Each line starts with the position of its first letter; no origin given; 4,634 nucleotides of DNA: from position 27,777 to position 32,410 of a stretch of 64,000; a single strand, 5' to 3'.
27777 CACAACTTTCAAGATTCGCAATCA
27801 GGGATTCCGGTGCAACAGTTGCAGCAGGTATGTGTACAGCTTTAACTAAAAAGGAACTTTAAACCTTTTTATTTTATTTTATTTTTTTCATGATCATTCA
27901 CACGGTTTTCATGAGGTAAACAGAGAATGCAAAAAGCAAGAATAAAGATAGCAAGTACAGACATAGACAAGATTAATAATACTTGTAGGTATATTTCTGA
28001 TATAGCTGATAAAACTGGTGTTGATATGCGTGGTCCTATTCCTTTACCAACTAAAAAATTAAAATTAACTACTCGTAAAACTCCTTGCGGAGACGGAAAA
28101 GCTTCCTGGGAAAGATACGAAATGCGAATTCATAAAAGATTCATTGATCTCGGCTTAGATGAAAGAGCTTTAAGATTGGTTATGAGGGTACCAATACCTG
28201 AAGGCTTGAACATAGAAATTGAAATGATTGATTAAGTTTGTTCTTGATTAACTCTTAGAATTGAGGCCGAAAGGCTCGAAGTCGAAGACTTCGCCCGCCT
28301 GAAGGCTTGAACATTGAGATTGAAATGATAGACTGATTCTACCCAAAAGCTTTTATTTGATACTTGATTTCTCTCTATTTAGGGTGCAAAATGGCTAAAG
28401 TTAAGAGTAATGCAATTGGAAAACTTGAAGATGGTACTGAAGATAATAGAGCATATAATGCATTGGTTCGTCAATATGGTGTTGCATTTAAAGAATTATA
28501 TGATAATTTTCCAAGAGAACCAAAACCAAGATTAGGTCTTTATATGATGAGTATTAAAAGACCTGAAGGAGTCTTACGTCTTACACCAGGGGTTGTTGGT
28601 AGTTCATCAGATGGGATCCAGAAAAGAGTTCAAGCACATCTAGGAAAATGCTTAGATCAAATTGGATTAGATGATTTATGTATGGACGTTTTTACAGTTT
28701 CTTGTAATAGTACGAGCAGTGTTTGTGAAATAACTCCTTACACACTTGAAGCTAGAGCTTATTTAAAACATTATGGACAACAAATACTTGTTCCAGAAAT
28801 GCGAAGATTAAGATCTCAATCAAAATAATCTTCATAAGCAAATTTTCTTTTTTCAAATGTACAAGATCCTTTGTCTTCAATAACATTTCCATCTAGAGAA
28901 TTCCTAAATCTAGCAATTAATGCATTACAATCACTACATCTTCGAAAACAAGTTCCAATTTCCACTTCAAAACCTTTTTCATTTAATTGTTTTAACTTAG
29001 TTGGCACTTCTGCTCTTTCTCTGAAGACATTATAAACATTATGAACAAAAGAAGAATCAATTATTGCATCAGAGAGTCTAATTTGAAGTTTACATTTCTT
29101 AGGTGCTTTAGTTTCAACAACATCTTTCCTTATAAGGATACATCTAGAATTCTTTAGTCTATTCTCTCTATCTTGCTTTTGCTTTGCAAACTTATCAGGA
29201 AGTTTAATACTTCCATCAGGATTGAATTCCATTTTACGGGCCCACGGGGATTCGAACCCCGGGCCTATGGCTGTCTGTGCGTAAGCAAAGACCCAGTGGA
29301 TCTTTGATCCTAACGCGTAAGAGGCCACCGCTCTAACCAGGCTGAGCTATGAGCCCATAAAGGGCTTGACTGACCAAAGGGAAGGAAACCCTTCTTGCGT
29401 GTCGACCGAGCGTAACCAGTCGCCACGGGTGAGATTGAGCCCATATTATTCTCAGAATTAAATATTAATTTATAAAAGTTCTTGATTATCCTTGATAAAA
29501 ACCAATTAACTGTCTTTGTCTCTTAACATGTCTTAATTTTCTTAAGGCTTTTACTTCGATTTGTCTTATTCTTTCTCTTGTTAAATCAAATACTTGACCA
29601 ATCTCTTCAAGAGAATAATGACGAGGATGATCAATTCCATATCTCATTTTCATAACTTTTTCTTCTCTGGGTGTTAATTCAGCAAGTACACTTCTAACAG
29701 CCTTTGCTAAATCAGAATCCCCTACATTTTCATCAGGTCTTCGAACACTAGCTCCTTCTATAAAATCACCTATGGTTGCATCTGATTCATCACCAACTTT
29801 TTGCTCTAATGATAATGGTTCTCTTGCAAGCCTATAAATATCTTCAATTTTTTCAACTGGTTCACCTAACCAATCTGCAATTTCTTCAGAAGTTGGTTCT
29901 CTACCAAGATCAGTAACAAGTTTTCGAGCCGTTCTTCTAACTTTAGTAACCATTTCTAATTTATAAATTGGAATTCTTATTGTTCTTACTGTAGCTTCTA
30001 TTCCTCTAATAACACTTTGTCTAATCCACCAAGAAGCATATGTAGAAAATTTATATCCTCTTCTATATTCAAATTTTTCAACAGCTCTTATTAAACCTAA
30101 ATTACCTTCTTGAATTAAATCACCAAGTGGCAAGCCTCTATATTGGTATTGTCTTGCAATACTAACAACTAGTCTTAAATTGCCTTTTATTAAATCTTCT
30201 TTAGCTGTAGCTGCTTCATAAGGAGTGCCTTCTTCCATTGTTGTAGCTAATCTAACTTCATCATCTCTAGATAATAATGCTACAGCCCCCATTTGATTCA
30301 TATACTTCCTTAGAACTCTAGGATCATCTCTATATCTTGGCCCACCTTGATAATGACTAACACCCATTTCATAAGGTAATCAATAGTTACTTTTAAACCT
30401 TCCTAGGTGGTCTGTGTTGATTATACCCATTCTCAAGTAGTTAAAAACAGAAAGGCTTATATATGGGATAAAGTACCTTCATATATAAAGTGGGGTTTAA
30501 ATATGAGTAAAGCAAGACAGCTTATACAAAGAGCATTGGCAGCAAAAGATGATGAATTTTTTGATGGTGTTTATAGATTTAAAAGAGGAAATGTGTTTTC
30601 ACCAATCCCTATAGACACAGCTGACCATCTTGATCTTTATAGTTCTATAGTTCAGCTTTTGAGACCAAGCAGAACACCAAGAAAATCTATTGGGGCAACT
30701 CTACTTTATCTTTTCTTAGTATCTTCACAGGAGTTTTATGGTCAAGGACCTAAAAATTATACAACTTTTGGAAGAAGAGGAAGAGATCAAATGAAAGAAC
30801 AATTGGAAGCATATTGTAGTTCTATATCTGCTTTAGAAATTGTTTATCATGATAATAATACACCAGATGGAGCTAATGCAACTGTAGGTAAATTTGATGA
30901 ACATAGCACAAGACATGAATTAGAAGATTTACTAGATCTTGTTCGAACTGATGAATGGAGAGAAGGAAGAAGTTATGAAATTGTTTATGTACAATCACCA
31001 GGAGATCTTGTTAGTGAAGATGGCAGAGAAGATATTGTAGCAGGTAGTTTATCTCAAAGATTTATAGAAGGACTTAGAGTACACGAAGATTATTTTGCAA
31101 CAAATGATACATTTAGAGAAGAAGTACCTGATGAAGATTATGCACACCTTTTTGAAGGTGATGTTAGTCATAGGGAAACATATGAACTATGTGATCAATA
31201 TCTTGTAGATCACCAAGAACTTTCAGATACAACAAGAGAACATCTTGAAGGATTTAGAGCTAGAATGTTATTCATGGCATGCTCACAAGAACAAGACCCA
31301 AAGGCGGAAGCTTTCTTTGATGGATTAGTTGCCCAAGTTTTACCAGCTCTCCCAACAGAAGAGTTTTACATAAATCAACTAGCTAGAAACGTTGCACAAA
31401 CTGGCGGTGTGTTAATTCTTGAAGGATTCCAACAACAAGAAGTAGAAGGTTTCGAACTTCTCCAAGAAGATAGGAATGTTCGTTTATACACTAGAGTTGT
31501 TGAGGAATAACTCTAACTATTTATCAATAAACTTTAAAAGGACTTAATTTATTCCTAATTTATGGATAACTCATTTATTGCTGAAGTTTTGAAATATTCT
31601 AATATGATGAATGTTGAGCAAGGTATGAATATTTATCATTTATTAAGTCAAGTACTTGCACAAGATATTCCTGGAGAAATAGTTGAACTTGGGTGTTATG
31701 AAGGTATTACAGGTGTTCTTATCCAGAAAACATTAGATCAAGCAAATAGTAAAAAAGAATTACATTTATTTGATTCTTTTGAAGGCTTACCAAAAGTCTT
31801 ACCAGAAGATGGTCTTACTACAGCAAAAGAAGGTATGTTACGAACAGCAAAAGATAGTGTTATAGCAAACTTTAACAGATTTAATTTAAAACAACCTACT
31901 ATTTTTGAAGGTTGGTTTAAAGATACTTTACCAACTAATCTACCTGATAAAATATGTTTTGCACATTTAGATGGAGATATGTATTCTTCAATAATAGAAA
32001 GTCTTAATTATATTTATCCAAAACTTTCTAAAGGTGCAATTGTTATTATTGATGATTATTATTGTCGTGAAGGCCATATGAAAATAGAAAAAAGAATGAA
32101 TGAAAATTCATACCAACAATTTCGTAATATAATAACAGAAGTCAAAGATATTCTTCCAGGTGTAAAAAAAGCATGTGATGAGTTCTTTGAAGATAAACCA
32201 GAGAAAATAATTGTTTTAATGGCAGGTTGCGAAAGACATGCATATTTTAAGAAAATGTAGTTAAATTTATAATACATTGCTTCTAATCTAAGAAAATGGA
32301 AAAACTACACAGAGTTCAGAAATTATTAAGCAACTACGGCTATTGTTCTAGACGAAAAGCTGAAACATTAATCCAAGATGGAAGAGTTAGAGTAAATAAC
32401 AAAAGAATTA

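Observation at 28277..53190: Recurrent 15-nt perfect hairpin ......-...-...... at three loci, once with a start codon in its loop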

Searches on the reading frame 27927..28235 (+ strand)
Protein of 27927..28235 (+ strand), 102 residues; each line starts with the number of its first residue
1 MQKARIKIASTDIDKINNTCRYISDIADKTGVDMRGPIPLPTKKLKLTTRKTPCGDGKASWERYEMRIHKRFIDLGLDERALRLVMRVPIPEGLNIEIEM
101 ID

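Call 14: search_protein_families(library=pfam, proteins=[window:27927-28235:+], max_evalue=0.01)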
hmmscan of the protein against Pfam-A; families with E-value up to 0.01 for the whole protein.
window:27927-28235:+ (102 aa): 1 family
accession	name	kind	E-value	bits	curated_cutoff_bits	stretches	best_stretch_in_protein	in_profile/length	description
PF00338.27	Ribosomal_S10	-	1.8e-28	99.1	21.2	1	5-99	1-98/98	Ribosomal protein S10p/S20e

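Call 15: find_encoding_contigs(protein=window:27927-28235:+, flank=3000, max_places=10)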
Protein window:27927-28235:+ (102 aa): 7 contigs read that carry it; 7 places shown.
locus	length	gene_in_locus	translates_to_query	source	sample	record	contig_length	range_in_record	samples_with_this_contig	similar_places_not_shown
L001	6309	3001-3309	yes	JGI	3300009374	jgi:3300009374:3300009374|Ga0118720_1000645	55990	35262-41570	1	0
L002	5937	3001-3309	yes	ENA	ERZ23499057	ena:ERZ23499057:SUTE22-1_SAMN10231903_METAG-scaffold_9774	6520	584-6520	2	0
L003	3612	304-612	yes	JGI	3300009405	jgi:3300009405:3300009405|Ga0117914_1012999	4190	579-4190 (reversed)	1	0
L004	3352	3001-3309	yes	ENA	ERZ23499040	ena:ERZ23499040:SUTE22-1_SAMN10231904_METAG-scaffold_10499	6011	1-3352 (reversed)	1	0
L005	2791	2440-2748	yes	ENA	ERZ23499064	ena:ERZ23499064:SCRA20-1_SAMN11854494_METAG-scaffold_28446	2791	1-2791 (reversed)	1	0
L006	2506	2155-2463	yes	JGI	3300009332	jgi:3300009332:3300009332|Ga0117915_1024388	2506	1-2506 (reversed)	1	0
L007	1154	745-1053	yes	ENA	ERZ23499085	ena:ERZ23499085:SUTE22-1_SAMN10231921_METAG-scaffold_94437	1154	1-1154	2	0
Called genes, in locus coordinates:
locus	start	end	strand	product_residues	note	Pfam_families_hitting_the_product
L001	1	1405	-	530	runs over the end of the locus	PF14561:TPR_20 (faint), PF00515:TPR_1 (faint), PF07719:TPR_2 (faint), PF13424:TPR_12 (faint), PF13431:TPR_17 (faint)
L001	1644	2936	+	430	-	PF00009:GTP_EFTU, PF03144:GTP_EFTU_D2, PF03143:GTP_EFTU_D3, PF22594:GTP-eEF1A_C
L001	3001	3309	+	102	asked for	PF00338:Ribosomal_S10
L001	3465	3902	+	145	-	-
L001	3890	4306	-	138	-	-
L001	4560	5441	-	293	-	PF00140:Sigma70_r1_2, PF04542:Sigma70_r2, PF04539:Sigma70_r3, PF04545:Sigma70_r4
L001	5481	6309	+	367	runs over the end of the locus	-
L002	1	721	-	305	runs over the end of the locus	PF13181:TPR_8 (faint), PF13431:TPR_17 (faint), PF00515:TPR_1 (faint), PF07719:TPR_2 (faint), PF13371:TPR_9 (faint), PF13424:TPR_12 (faint), PF14559:TPR_19 (faint), PF14561:TPR_20 (faint)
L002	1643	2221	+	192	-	-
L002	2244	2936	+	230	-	PF03144:GTP_EFTU_D2, PF03143:GTP_EFTU_D3, PF22594:GTP-eEF1A_C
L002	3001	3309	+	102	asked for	PF00338:Ribosomal_S10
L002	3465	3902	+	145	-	-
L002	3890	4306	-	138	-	-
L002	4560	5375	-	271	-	PF00140:Sigma70_r1_2 (faint), PF04542:Sigma70_r2, PF04539:Sigma70_r3, PF04545:Sigma70_r4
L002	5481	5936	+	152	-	?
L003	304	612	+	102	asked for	PF00338:Ribosomal_S10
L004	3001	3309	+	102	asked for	PF00338:Ribosomal_S10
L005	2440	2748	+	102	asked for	PF00338:Ribosomal_S10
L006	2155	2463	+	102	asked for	PF00338:Ribosomal_S10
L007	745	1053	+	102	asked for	PF00338:Ribosomal_S10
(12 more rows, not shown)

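Call 47: find_homologous_proteins(query=window:27927-28235:+, max_evalue=1e-30)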
Query window:27927-28235:+ (102 aa): 4517 proteins with E <= 1e-30 among 6049 candidates; the best 120 are listed.
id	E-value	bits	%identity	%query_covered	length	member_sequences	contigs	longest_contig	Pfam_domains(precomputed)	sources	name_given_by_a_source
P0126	1.9e-61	222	100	100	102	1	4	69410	PF00338.28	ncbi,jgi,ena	-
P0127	5.2e-61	221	99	100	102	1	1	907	PF00338.28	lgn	-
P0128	6.9e-61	220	99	100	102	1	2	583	PF00338.28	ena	-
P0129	1.2e-59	216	97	100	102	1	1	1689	PF00338.28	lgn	-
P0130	3.3e-58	212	95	100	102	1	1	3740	PF00338.28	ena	-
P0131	4.6e-58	211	95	100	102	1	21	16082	PF00338.28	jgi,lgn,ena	jgi:small subunit ribosomal protein S10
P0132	3.9e-55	202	90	99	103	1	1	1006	PF00338.28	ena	-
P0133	4.8e-55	202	89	100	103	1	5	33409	PF00338.28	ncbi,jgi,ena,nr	ncbi:MAG: 30S ribosomal protein S10 [Candidatus Woesearchaeota archaeon]|jgi:small subunit ribosomal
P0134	5.3e-55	202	88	100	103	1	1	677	PF00338.28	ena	-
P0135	1.2e-54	200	89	99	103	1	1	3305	PF00338.28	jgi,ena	-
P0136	1.5e-54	200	88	100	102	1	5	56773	PF00338.28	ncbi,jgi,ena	-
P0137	1.7e-54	200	88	100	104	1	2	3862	PF00338.28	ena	-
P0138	2.1e-54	200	87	100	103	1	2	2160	PF00338.28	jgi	jgi:small subunit ribosomal protein S10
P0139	2.7e-54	199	86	100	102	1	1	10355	PF00338.28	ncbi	-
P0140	3.0e-54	199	87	100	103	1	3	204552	PF00338.28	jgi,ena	jgi:small subunit ribosomal protein S10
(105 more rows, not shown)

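Call 48: find_encoding_contigs(protein=P0131, flank=6000, max_places=4)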
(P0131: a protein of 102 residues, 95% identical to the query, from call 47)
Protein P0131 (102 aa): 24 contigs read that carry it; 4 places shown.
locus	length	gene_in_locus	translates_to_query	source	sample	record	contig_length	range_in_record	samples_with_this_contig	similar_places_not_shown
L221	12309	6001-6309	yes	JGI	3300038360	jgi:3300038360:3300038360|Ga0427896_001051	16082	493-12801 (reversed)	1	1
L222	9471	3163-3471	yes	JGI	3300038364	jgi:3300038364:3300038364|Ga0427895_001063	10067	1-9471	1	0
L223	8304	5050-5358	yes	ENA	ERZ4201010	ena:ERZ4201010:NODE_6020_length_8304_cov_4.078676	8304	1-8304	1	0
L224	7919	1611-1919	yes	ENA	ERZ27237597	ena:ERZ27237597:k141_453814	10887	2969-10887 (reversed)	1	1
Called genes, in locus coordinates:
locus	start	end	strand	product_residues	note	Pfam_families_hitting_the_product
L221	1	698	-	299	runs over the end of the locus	-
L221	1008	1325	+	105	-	PF01248:Ribosomal_L7Ae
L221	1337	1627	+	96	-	PF01200:Ribosomal_S28e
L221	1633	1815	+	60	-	PF01246:Ribosomal_L24e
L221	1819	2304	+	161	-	PF00334:NDK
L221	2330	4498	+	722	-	PF00009:GTP_EFTU, PF22042:EF-G_D2, PF03144:GTP_EFTU_D2, PF14492:EFG_III, PF03764:EFG_IV, PF00679:EFG_C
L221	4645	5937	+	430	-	PF00009:GTP_EFTU, PF03144:GTP_EFTU_D2, PF03143:GTP_EFTU_D3, PF22594:GTP-eEF1A_C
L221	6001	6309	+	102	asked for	PF00338:Ribosomal_S10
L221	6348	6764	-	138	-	-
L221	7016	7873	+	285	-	PF04055:Radical_SAM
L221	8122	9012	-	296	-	PF00140:Sigma70_r1_2 (weak), PF04542:Sigma70_r2, PF04539:Sigma70_r3, PF04545:Sigma70_r4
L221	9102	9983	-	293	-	PF00140:Sigma70_r1_2, PF04542:Sigma70_r2, PF04539:Sigma70_r3, PF04545:Sigma70_r4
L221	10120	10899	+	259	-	-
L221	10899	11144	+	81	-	-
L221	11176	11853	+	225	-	PF01479:S4, PF00849:PseudoU_synth_2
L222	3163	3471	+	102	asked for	PF00338:Ribosomal_S10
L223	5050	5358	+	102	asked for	PF00338:Ribosomal_S10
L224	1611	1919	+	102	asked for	PF00338:Ribosomal_S10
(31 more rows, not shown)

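Call 49: find_encoding_contigs(protein=P0130, flank=3000, max_places=2)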
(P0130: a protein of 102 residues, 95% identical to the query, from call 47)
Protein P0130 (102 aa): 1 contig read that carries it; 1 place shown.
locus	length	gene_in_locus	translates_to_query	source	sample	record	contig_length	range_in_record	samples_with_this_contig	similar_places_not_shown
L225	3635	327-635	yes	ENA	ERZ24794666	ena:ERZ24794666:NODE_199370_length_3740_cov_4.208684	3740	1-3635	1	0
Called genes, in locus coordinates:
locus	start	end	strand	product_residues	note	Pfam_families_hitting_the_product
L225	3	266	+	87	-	?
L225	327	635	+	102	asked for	PF00338:Ribosomal_S10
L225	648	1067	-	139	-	-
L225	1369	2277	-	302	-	PF00140:Sigma70_r1_2 (weak), PF04542:Sigma70_r2, PF04539:Sigma70_r3, PF04545:Sigma70_r4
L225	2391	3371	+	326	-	-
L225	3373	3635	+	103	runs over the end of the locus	-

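Call 50: find_encoding_contigs(protein=P0129, flank=3000, max_places=2)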
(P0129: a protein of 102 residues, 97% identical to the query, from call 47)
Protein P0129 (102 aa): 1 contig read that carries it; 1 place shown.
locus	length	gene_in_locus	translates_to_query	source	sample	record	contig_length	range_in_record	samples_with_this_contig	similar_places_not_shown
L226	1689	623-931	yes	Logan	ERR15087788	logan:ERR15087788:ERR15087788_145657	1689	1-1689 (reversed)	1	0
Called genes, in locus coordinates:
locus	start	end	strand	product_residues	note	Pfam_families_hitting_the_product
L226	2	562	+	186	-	?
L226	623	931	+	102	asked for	PF00338:Ribosomal_S10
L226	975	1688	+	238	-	?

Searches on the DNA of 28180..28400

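Call 69: search_rna_families(source=window, start=28180, end=28400, threshold=evalue, max_evalue=10)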
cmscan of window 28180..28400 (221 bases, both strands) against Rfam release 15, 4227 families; matches with E-value up to 10: 2.
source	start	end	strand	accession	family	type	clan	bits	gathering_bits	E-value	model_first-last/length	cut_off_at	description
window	28276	28356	+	RF01569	DdR2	Gene; snRNA; snoRNA; CD-box;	-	15.3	80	6.2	1-83/83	no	Dictyostelium snoRNA DdR2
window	28304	28390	+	RF00198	SL1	Gene;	CL00020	11.9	75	10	1-103/103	no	SL1 RNA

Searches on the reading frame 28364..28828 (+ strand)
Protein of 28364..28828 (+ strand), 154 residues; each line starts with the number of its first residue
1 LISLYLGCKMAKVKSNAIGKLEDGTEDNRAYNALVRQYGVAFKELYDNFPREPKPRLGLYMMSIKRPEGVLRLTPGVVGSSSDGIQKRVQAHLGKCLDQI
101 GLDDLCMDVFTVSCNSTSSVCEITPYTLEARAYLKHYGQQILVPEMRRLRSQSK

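Call 14: search_protein_families(library=pfam, proteins=[window:28364-28828:+], max_evalue=0.01)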
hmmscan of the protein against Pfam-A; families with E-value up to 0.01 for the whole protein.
window:28364-28828:+ (154 aa): 0 families

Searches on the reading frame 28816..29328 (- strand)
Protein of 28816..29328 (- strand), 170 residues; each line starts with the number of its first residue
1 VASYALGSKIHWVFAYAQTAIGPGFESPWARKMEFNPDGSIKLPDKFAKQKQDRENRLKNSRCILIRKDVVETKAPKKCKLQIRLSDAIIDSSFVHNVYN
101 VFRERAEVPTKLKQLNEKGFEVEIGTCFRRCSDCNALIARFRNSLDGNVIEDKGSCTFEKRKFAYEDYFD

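Call 89: search_protein_families(library=pfam, proteins=[window:28816-29328:-], max_evalue=0.001)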
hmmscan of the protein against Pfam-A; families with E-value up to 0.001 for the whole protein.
window:28816-29328:- (170 aa): 0 families

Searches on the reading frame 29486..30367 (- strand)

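Call 17: search_protein_families(library=pfam, proteins=[window:29486-30367:-], max_evalue=0.001)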
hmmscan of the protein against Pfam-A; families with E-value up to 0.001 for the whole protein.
window:29486-30367:- (293 aa): 4 families
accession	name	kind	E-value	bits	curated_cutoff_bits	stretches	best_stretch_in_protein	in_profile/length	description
PF04539.22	Sigma70_r3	-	3e-21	75.7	25.3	1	141-214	4-77/78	Sigma-70 region 3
PF04542.20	Sigma70_r2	-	6.8e-20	71.1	24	1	59-124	1-66/71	Sigma-70 region 2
PF04545.22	Sigma70_r4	-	2.7e-19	68.9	24.1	1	227-280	1-50/50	Sigma-70, region 4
PF00140.25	Sigma70_r1_2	-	1.9e-08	34.6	22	1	19-47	3-31/34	Sigma-70 factor, region 1.2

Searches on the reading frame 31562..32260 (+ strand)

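Call 89: search_protein_families(library=pfam, proteins=[window:31562-32260:+], max_evalue=0.001)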
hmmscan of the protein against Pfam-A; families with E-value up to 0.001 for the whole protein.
window:31562-32260:+ (232 aa): 2 families
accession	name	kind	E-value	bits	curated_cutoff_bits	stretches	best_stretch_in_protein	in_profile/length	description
PF05711.17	TylF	-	6.7e-36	124.3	23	1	23-178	78-241/264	Macrocin-O-methyltransferase (TylF)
PF13578.12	Methyltransf_24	-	2.2e-10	41.8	26.3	1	41-166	1-105/105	Methyltransferase domain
